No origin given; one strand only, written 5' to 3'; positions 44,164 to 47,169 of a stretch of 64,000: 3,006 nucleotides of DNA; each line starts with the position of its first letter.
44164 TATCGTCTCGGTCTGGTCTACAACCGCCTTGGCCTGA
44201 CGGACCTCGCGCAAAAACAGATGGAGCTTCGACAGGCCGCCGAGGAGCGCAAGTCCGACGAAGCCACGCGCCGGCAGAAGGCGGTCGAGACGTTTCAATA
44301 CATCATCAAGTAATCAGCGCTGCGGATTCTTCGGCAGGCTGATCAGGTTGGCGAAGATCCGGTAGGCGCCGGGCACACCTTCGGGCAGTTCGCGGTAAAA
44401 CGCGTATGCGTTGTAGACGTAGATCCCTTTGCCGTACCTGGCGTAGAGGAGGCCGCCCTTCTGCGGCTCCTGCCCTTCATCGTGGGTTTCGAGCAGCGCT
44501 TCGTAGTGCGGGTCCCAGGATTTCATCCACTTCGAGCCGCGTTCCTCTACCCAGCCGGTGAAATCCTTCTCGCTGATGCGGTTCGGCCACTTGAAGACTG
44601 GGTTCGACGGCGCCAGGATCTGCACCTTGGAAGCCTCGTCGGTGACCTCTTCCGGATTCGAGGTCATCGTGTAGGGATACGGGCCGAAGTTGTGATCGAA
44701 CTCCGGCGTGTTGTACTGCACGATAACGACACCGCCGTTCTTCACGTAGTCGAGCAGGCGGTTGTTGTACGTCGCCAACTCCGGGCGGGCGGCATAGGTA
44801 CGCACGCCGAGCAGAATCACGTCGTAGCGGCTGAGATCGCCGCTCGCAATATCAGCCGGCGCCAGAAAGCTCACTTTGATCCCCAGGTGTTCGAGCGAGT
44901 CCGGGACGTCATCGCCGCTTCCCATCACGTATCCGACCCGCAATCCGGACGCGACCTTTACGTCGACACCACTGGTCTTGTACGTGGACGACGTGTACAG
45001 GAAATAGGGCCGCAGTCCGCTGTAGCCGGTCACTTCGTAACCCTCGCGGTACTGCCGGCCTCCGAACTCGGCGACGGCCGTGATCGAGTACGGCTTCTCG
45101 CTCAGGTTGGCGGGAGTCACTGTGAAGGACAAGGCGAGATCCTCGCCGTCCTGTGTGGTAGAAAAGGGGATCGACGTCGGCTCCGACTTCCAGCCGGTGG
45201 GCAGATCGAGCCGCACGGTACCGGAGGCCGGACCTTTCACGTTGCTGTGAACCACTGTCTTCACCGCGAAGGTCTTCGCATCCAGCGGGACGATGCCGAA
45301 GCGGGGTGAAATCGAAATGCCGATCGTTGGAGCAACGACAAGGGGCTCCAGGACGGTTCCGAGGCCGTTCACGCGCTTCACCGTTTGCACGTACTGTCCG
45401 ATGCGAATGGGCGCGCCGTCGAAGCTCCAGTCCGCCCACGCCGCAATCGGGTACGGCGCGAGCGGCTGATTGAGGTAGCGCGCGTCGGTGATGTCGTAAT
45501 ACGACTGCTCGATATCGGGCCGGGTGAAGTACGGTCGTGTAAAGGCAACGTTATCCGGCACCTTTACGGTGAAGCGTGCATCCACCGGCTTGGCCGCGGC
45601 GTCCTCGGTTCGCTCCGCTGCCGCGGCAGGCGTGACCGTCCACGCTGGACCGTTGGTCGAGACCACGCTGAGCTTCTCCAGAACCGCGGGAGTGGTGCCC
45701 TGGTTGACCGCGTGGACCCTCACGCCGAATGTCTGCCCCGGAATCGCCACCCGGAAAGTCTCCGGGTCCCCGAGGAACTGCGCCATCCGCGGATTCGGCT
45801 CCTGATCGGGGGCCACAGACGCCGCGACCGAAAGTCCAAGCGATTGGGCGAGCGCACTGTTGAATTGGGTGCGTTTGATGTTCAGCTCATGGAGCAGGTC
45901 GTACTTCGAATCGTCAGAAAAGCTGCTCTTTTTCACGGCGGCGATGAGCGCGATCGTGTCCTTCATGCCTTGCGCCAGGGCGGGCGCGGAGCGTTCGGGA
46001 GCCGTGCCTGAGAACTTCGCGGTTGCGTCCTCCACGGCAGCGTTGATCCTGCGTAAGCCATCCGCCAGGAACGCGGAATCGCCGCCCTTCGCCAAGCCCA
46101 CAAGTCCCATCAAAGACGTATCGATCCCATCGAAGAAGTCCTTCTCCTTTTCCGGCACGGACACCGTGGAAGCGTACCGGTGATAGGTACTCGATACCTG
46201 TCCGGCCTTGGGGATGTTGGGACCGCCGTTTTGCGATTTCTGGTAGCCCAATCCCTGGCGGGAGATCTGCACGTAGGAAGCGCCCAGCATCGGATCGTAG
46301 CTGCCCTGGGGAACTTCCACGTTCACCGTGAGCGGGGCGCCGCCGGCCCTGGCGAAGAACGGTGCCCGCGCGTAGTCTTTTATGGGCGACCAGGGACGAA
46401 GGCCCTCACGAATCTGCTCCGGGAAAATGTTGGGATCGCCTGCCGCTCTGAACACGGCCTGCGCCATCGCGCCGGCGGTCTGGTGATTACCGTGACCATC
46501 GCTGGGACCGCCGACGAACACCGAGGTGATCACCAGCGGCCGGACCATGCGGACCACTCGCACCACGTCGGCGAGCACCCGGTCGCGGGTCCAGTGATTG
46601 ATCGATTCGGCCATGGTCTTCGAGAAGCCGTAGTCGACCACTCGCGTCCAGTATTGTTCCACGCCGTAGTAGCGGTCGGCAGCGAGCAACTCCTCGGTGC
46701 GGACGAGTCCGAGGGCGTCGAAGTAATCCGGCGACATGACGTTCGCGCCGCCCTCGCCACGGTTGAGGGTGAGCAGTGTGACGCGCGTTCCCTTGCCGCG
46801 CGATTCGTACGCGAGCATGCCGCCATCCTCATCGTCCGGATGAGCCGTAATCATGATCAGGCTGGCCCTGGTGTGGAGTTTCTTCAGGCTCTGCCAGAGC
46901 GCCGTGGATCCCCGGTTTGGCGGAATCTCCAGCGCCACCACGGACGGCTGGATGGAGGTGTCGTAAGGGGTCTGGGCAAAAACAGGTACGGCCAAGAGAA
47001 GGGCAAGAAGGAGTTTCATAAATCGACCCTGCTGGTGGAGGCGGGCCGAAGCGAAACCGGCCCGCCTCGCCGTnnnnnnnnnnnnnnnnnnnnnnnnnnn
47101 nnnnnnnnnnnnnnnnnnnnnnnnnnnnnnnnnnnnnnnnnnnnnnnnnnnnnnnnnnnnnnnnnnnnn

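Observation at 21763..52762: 51-nt direct repeat of the tRNA-Pro 3' half brackets a 30.9-kb segment: att-like signature of an integrated island carrying the giant gene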

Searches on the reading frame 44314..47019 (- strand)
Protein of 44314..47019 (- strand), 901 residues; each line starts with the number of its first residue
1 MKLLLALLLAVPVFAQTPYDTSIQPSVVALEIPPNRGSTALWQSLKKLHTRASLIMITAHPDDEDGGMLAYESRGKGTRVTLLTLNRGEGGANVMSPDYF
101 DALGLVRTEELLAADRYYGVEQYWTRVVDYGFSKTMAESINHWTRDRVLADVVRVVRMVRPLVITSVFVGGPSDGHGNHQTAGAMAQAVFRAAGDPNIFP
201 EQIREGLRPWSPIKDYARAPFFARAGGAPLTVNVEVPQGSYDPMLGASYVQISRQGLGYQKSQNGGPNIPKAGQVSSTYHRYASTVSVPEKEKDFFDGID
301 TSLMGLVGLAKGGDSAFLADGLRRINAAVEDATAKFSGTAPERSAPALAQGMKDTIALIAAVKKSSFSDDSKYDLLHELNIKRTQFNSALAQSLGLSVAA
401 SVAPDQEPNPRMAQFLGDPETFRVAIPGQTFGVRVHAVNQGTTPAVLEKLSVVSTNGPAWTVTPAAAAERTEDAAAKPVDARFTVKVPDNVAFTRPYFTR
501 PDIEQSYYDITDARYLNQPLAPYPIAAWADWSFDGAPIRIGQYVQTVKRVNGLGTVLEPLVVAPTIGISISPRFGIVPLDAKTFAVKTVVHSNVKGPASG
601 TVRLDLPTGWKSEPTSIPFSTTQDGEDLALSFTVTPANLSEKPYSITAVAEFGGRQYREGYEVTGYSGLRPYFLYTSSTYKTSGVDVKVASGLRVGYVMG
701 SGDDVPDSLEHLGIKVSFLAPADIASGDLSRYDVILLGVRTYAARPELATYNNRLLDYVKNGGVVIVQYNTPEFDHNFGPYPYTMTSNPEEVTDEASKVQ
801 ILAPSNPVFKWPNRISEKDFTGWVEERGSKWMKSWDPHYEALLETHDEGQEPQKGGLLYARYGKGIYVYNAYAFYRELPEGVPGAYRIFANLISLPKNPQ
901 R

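Call 6: search_protein_families(library=pfam, proteins=[window:44314-47019:-], max_evalue=0.01)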
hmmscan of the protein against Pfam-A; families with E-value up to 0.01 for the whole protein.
window:44314-47019:- (901 aa): 2 families
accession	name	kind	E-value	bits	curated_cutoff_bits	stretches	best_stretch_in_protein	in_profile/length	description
PF02585.22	PIG-L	-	1.5e-16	61.5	28.2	1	56-188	2-127/129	GlcNAc-PI de-N-acetylase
PF10633.15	NPCBM_assoc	-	6.9e-07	29.8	24.4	1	585-651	8-76/78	NPCBM-associated, NEW3 domain of alpha-galactosidase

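Call 35: find_homologous_proteins(query=window:44314-47019:-, max_evalue=1e-30)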
Query window:44314-47019:- (901 aa): 7376 proteins with E <= 1e-30 among 8000 candidates; the best 120 are listed.
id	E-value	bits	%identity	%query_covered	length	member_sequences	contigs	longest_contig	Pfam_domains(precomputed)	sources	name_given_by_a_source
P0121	0.0e+0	2054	100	100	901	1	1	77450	PF02585.23,PF10633.16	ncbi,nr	ncbi:MAG: PIG-L family deacetylase [Acidobacteria bacterium]|nr:PIG-L family deacetylase [Acidobacte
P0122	0.0e+0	1869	90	100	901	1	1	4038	PF02585.23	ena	-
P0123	0.0e+0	1833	88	100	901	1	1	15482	PF02585.23,PF10633.16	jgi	jgi:LmbE family N-acetylglucosaminyl deacetylase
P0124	0.0e+0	1817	86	100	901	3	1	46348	PF02585.23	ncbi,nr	ncbi:MAG: PIG-L family deacetylase [Acidobacteriia bacterium]|nr:PIG-L family deacetylase [Terriglob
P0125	0.0e+0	1815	86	100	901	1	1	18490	PF02585.23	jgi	jgi:LmbE family N-acetylglucosaminyl deacetylase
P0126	0.0e+0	1778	84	100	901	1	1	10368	PF02585.23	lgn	-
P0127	0.0e+0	1771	84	100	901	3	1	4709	PF02585.23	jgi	jgi:LmbE family N-acetylglucosaminyl deacetylase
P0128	0.0e+0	1768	84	100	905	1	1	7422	PF02585.23,PF10633.16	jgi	jgi:LmbE family N-acetylglucosaminyl deacetylase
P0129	0.0e+0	1763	83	100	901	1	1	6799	PF02585.23,PF10633.16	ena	-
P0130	0.0e+0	1762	83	100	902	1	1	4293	PF02585.23,PF10633.16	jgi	jgi:LmbE family N-acetylglucosaminyl deacetylase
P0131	0.0e+0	1758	84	100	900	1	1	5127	PF02585.23,PF10633.16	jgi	jgi:LmbE family N-acetylglucosaminyl deacetylase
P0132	0.0e+0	1756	84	100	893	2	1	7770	PF02585.23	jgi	jgi:LmbE family N-acetylglucosaminyl deacetylase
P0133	0.0e+0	1752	83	100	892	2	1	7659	PF02585.23,PF10633.16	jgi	jgi:LmbE family N-acetylglucosaminyl deacetylase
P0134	0.0e+0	1746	83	100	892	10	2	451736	PF02585.23,PF10633.16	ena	-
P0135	0.0e+0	1742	84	100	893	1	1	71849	PF02585.23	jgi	jgi:LmbE family N-acetylglucosaminyl deacetylase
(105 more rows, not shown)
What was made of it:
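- PIG-L is 70-90% identical across more than 120 protein clusters (call 35).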

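Call 36: find_encoding_contigs(protein=P0124, flank=10000, max_places=2)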
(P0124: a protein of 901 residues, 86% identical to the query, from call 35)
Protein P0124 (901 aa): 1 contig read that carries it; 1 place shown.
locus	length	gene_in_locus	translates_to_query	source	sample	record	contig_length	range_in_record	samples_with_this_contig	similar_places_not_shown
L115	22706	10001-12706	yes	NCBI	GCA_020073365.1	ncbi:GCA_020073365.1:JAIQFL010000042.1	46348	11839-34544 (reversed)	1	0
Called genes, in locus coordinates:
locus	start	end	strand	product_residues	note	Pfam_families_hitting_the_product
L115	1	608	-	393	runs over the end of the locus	PF00988:CPSase_sm_chain, PF00117:GATase, PF07722:Peptidase_C26 (weak)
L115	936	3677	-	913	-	PF02629:CoA_binding, PF13380:CoA_binding_2, PF13607:Succ_CoA_lig, PF19045:Ligase_CoA_2, PF13549:ATP-grasp_5, PF13302:Acetyltransf_3, PF00583:Acetyltransf_1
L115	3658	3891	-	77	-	-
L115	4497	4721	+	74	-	-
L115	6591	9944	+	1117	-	PF22904:NOMO1-like_2nd (weak), PF13620:CarboxypepD_reg, PF13715:CarbopepD_reg_2 (weak), PF17210:SdrD_B (weak), PF25183:OMP_b-brl_4, PF00593:TonB_dep_Rec_b-barrel (weak)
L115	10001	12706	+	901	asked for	PF02585:PIG-L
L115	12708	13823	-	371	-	PF00515:TPR_1 (faint), PF13174:TPR_6 (faint), PF25063:ARM_TT21_C (weak), PF23914:TPR_CcmH_CycH (weak), PF07719:TPR_2 (weak), PF12895:ANAPC3, PF13432:TPR_16, PF14559:TPR_19, +6 more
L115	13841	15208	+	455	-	PF13520:AA_permease_2, PF00324:AA_permease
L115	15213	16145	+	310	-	PF00294:PfkB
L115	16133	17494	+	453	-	PF02056:Glyco_hydro_4, PF11975:Glyco_hydro_4C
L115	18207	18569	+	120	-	-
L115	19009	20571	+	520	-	PF01408:GFO_IDH_MocA, PF19051:GFO_IDH_MocA_C2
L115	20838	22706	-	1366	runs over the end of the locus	PF17132:Glyco_hydro_106, PF13385:Laminin_G_3, PF22666:Glyco_hydro_2_N2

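Call 37: find_encoding_contigs(protein=P0134, flank=10000, max_places=2)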
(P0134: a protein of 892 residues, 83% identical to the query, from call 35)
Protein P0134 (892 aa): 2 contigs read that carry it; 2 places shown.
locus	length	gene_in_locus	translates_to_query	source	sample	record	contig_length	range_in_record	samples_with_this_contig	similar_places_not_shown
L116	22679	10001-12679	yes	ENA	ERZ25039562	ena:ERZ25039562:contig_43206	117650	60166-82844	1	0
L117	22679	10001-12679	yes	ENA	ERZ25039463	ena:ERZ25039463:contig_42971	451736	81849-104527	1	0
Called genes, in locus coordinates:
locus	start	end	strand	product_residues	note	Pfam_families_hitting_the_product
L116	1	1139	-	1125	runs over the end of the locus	PF17128:DUF5107, PF00515:TPR_1 (faint), PF07719:TPR_2 (faint), PF13181:TPR_8 (faint), PF13414:TPR_11 (faint), PF13424:TPR_12 (faint), PF13428:TPR_14 (faint), PF13431:TPR_17 (faint), +2 more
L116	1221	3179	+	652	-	PF14871:GHL6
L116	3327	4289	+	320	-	PF01261:AP_endonuc_2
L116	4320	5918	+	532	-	PF01408:GFO_IDH_MocA, PF19051:GFO_IDH_MocA_C2 (weak)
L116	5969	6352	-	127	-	PF01258:zf-dskA_traR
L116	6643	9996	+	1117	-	PF13620:CarboxypepD_reg, PF13715:CarbopepD_reg_2 (weak), PF17210:SdrD_B (weak), PF25183:OMP_b-brl_4, PF00593:TonB_dep_Rec_b-barrel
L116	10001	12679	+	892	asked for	PF02585:PIG-L, PF10633:NPCBM_assoc (weak)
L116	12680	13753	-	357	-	PF00515:TPR_1 (faint), PF07719:TPR_2 (faint), PF13176:TPR_7 (faint), PF13181:TPR_8 (faint), PF13424:TPR_12 (faint), PF12895:ANAPC3 (weak), PF13432:TPR_16, PF14559:TPR_19, +4 more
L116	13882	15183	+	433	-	PF00324:AA_permease, PF13520:AA_permease_2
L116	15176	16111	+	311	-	PF00294:PfkB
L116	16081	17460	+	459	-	PF02056:Glyco_hydro_4, PF11975:Glyco_hydro_4C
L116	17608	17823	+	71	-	-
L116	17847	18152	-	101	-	PF06537:DHOR (weak)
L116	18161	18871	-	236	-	-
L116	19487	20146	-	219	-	PF00072:Response_reg, PF00196:GerE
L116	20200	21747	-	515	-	PF07494:Reg_prop (faint), PF07495:Y_Y_Y, PF07730:HisKA_3, PF02518:HATPase_c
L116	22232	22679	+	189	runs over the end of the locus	-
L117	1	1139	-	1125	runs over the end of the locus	PF17128:DUF5107, PF00515:TPR_1 (faint), PF07719:TPR_2 (faint), PF13181:TPR_8 (faint), PF13414:TPR_11 (faint), PF13424:TPR_12 (faint), PF13428:TPR_14 (faint), PF13431:TPR_17 (faint), +2 more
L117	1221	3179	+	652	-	PF14871:GHL6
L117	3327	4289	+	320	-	PF01261:AP_endonuc_2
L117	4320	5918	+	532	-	PF01408:GFO_IDH_MocA, PF19051:GFO_IDH_MocA_C2 (weak)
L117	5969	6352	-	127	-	PF01258:zf-dskA_traR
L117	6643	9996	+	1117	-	PF13620:CarboxypepD_reg, PF13715:CarbopepD_reg_2 (weak), PF17210:SdrD_B (weak), PF25183:OMP_b-brl_4, PF00593:TonB_dep_Rec_b-barrel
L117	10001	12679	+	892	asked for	PF02585:PIG-L, PF10633:NPCBM_assoc (weak)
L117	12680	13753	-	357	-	PF00515:TPR_1 (faint), PF07719:TPR_2 (faint), PF13176:TPR_7 (faint), PF13181:TPR_8 (faint), PF13424:TPR_12 (faint), PF12895:ANAPC3 (weak), PF13432:TPR_16, PF14559:TPR_19, +4 more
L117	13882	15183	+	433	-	PF00324:AA_permease, PF13520:AA_permease_2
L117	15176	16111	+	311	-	PF00294:PfkB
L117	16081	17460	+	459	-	PF02056:Glyco_hydro_4, PF11975:Glyco_hydro_4C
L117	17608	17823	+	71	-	-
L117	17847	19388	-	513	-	PF06537:DHOR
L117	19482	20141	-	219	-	PF00072:Response_reg, PF00196:GerE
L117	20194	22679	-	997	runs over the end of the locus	PF07494:Reg_prop (faint), PF07495:Y_Y_Y, PF07730:HisKA_3, PF02518:HATPase_c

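Call 42: find_encoding_contigs(protein=P0123, flank=10000, max_places=2)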
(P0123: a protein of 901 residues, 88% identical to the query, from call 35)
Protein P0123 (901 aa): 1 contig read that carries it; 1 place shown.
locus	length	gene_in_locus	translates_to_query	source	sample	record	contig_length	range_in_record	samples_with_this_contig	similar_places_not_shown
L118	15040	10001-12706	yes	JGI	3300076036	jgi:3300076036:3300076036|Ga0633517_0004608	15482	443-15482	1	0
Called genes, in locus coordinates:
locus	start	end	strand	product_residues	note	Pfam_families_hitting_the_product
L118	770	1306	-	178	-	PF07212:Hyaluronidase_1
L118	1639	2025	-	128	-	-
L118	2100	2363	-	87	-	-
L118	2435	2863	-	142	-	PF13442:Cytochrome_CBB3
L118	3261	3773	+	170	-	PF01814:Hemerythrin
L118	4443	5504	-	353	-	PF00561:Abhydrolase_1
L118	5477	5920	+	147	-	-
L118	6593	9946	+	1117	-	PF22904:NOMO1-like_2nd (weak), PF13620:CarboxypepD_reg, PF13715:CarbopepD_reg_2 (weak), PF17210:SdrD_B (weak), PF25183:OMP_b-brl_4, PF00593:TonB_dep_Rec_b-barrel (weak)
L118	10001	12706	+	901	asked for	PF02585:PIG-L, PF10633:NPCBM_assoc (faint)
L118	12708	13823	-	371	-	PF13371:TPR_9 (faint), PF14559:TPR_19 (faint), PF13174:TPR_6 (faint), PF23914:TPR_CcmH_CycH (weak), PF12895:ANAPC3 (weak), PF13432:TPR_16 (weak), PF00515:TPR_1 (weak), PF07719:TPR_2 (weak), +6 more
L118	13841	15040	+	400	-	?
